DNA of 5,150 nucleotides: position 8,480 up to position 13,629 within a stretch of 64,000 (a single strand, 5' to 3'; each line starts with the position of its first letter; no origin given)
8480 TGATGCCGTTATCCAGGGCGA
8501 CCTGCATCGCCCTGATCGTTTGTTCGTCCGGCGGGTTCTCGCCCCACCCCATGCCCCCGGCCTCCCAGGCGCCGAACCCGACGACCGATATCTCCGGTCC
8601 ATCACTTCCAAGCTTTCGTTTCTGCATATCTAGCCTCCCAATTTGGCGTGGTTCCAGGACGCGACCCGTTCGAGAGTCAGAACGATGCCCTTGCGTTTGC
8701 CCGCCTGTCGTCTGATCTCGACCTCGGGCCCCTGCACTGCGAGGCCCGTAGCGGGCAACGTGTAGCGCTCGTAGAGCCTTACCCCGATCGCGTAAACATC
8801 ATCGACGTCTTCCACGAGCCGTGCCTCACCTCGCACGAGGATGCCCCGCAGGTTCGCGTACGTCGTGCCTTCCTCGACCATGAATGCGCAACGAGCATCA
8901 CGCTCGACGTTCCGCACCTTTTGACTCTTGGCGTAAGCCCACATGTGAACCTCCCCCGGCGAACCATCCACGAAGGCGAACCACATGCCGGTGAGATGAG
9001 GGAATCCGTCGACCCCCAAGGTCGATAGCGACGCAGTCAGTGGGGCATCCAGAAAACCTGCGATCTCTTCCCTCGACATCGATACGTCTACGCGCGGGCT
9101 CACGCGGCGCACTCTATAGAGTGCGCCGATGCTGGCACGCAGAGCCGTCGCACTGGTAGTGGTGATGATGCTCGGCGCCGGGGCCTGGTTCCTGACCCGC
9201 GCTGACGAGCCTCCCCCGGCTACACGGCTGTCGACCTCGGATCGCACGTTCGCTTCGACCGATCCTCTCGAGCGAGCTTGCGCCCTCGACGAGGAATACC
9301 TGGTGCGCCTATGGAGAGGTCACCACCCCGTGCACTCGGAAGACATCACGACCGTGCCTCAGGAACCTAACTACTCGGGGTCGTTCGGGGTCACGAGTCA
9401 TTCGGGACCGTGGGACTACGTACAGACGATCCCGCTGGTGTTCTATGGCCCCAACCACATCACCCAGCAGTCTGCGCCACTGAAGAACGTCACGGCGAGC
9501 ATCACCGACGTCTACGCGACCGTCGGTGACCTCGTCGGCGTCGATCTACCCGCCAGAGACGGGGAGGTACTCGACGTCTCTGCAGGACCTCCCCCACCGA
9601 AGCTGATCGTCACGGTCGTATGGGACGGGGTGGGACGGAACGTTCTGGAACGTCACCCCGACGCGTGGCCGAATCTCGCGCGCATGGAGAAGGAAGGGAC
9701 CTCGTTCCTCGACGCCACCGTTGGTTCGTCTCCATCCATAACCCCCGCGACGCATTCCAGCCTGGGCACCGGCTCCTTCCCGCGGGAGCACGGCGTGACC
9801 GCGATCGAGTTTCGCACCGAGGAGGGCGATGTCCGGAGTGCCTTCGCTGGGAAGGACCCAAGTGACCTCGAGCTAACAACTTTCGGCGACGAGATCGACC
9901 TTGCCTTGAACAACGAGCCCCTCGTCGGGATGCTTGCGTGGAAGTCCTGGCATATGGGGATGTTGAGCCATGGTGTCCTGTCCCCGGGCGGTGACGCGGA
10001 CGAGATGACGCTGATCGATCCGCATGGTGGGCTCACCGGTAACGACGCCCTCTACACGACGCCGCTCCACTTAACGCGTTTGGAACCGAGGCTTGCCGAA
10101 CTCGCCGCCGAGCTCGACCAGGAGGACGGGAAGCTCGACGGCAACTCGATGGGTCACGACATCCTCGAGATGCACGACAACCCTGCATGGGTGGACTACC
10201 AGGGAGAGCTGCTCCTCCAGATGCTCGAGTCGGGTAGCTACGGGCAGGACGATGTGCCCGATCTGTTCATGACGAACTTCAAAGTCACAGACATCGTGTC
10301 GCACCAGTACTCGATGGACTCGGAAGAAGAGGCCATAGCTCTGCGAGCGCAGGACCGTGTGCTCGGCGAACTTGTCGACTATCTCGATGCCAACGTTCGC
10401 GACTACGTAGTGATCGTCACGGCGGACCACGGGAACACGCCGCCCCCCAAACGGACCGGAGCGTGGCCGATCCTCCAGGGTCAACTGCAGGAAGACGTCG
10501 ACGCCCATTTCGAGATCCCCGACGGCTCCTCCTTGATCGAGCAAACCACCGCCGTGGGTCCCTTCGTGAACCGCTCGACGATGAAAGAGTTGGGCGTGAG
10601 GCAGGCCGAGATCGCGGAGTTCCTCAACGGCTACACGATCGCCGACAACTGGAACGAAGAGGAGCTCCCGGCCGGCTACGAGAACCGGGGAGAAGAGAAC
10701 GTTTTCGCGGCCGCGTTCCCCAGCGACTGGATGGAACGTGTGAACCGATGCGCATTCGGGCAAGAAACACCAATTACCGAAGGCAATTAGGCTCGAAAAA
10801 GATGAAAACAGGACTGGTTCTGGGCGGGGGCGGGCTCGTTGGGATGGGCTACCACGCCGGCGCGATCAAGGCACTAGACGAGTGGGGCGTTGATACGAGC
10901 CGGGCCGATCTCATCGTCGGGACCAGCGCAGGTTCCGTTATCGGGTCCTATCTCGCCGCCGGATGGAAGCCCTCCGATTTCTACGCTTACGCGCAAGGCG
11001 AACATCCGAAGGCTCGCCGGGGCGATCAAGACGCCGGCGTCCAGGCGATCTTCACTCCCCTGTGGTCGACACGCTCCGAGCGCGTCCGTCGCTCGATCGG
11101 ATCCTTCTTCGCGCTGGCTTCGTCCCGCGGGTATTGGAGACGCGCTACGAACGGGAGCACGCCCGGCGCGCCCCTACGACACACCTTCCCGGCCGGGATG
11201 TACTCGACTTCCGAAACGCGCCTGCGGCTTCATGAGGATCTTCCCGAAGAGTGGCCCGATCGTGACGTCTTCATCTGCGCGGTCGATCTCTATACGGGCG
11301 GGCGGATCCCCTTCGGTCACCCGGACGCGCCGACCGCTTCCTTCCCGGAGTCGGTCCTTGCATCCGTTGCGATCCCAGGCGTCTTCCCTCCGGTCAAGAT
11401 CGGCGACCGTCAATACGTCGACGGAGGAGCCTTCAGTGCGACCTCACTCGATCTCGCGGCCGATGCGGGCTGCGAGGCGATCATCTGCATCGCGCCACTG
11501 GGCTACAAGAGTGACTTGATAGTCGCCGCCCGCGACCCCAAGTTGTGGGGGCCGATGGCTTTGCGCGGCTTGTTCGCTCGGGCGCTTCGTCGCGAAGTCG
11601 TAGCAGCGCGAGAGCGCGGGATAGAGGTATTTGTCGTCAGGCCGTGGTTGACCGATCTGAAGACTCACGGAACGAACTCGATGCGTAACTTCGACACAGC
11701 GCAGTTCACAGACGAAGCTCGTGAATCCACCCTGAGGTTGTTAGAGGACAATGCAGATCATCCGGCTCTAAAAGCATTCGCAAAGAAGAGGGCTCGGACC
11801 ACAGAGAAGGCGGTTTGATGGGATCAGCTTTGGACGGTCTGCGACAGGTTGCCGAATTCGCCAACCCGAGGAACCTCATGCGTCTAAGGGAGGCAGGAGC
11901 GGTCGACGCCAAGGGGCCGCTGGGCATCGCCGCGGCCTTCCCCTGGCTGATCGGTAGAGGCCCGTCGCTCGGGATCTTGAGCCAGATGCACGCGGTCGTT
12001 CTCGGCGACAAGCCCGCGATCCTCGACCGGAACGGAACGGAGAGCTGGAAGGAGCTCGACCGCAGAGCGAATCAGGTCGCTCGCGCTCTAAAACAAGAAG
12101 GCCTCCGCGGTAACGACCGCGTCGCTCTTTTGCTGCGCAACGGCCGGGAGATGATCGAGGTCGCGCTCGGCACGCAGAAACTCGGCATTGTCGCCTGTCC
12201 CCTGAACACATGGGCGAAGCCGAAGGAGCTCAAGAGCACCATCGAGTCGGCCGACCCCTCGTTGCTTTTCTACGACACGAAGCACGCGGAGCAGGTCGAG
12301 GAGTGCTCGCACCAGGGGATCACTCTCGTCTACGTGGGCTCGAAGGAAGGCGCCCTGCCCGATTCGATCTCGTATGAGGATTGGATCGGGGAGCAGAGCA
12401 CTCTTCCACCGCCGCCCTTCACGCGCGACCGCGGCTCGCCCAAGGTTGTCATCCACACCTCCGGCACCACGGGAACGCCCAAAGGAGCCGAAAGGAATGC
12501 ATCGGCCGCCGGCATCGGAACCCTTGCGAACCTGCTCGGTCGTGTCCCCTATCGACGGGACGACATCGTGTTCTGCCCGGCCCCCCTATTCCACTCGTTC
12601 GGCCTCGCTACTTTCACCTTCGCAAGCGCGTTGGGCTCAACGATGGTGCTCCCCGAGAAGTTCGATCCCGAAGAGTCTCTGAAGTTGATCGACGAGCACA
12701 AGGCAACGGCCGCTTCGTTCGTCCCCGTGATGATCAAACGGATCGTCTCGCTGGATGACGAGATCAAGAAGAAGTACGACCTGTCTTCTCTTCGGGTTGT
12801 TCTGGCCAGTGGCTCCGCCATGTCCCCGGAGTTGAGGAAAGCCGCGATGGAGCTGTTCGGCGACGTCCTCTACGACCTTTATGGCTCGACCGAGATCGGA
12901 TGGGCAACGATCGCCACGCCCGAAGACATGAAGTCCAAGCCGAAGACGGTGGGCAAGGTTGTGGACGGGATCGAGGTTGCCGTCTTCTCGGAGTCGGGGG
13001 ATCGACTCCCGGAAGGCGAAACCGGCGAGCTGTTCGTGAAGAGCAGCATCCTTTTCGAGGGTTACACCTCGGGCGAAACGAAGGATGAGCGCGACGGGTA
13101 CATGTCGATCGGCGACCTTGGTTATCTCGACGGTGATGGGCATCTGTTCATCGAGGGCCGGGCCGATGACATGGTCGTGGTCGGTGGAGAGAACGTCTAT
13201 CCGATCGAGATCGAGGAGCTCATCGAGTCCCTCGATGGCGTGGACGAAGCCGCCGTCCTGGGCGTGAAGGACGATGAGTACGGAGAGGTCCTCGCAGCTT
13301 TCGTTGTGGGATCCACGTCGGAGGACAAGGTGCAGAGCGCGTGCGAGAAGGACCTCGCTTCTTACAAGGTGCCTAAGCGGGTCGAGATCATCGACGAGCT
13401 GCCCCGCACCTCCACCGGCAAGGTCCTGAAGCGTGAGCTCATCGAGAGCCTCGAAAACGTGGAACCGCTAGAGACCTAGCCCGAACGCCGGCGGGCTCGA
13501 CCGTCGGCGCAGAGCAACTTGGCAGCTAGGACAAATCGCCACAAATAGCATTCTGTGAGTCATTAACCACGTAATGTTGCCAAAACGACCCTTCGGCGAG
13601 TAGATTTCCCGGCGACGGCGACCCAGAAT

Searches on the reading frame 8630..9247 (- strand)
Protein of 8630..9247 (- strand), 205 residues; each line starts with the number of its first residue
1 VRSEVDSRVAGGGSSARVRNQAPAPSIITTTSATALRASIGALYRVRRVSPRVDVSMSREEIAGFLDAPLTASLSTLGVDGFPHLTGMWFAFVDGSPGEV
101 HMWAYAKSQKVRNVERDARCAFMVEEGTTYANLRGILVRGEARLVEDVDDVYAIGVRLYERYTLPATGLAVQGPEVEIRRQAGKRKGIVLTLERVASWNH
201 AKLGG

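Call 73: search_protein_families(library=pfam, proteins=[window:8630-9247:-])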
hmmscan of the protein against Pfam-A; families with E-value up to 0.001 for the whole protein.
window:8630-9247:- (205 aa): 1 family
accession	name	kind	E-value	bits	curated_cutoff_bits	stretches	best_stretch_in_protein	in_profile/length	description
PF01243.27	PNPOx_N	-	2.2e-13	51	28.1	1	59-198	2-119/120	Pyridoxamine 5'-phosphate oxidase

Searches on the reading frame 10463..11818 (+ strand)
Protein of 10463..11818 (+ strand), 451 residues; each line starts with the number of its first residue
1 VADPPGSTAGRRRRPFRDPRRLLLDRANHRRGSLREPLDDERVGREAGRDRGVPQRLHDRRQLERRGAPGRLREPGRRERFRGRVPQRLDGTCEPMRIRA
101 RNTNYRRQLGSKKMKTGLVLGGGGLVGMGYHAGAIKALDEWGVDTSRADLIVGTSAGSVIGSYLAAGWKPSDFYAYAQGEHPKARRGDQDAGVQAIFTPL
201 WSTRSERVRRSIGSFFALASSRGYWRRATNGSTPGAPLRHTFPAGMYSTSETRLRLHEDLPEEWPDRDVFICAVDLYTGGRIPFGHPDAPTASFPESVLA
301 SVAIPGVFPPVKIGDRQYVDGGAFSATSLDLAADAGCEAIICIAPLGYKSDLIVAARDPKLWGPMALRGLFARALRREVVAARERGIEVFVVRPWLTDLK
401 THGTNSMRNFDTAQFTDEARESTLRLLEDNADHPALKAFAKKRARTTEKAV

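Call 73: search_protein_families(library=pfam, proteins=[window:10463-11818:+])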
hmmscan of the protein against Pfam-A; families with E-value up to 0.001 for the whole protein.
window:10463-11818:+ (451 aa): 1 family
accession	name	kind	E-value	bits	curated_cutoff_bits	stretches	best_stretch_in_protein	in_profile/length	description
PF01734.28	Patatin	-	6.8e-23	82.3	27.7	1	118-332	1-190/191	Patatin-like phospholipase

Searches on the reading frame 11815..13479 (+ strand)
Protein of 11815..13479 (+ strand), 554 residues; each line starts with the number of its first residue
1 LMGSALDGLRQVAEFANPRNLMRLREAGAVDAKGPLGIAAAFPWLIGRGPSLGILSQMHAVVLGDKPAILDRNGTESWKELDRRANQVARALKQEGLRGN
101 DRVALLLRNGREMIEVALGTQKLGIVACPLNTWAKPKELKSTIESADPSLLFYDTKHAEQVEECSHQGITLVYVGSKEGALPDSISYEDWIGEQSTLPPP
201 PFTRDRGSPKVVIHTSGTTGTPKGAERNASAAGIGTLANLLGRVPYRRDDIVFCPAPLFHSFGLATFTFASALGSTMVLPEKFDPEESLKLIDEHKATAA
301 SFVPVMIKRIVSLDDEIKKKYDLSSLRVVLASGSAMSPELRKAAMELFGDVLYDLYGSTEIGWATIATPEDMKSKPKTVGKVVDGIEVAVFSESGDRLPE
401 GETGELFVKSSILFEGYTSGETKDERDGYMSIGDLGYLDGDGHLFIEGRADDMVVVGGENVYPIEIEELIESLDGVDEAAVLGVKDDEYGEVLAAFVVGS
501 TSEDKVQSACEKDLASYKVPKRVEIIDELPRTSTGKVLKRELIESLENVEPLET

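Call 73: search_protein_families(library=pfam, proteins=[window:11815-13479:+])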
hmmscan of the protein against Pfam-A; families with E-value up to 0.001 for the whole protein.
window:11815-13479:+ (554 aa): 2 families
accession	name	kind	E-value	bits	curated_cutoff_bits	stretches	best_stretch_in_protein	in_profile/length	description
PF00501.34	AMP-binding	-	1.4e-74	251.6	29.9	1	62-417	7-383/384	AMP-binding enzyme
PF13193.12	AMP-binding_C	-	5.5e-18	66.1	24.5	1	465-536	1-76/76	AMP-binding enzyme C-terminal domain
